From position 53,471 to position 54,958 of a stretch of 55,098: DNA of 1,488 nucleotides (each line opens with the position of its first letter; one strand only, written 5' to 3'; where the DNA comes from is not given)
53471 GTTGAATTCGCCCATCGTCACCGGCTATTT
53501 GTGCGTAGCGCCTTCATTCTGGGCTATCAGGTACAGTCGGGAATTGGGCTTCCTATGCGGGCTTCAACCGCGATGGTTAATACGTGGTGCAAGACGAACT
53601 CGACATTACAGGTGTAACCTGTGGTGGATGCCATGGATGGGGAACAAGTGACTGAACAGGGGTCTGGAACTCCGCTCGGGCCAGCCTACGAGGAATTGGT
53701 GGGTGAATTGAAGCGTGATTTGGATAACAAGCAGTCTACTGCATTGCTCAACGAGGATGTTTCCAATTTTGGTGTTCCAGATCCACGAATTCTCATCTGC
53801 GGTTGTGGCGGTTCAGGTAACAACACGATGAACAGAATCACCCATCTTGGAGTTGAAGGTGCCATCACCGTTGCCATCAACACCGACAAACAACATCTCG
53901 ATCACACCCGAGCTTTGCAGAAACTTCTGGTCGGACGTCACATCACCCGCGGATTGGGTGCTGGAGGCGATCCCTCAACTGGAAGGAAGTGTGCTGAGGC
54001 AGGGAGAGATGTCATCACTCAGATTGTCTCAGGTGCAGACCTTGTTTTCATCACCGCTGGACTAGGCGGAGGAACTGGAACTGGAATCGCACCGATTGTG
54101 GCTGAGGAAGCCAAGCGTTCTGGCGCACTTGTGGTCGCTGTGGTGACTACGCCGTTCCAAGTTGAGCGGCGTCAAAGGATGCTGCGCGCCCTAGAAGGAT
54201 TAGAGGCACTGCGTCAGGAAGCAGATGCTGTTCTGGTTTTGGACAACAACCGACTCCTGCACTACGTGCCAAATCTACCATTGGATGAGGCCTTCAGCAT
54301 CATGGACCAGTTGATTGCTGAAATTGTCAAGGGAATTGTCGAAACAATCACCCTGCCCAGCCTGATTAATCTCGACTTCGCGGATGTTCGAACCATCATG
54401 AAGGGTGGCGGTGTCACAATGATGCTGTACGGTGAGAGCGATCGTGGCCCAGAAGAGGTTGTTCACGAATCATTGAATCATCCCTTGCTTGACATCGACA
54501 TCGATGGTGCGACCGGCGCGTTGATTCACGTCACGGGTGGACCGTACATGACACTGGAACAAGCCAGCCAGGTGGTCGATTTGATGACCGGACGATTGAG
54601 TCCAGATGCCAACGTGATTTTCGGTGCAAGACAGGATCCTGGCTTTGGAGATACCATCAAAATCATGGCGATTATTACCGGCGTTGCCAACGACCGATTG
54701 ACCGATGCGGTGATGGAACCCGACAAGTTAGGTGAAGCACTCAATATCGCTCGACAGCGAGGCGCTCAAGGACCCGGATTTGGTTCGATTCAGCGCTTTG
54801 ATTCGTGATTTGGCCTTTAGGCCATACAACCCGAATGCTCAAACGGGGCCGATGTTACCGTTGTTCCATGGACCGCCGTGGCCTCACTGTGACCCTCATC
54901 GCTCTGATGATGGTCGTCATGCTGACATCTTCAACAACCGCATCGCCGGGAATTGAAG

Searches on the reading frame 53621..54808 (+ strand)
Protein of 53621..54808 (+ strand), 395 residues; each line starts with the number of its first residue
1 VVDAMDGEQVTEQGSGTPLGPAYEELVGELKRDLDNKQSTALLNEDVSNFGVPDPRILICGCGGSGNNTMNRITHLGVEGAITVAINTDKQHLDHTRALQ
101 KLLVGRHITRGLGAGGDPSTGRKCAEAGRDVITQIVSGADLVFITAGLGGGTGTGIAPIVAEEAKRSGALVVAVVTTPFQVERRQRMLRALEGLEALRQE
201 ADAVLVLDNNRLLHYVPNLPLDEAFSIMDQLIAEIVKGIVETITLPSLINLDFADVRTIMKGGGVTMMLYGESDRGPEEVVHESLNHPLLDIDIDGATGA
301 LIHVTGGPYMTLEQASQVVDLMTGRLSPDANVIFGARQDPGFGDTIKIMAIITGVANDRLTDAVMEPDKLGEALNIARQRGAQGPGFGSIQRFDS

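Call 78: search_protein_families(library=pfam, proteins=[window:53621-54808:+], max_evalue=0.001)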
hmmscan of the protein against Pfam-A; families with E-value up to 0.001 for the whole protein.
window:53621-54808:+ (395 aa): 2 families
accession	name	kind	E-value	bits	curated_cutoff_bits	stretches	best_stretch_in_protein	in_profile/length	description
PF00091.31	Tubulin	-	9.1e-42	143.9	33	1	56-215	1-188/190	Tubulin/FtsZ family, GTPase domain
PF12327.13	FtsZ_C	-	5.1e-24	84.8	27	1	264-355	1-94/95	FtsZ family, C-terminal domain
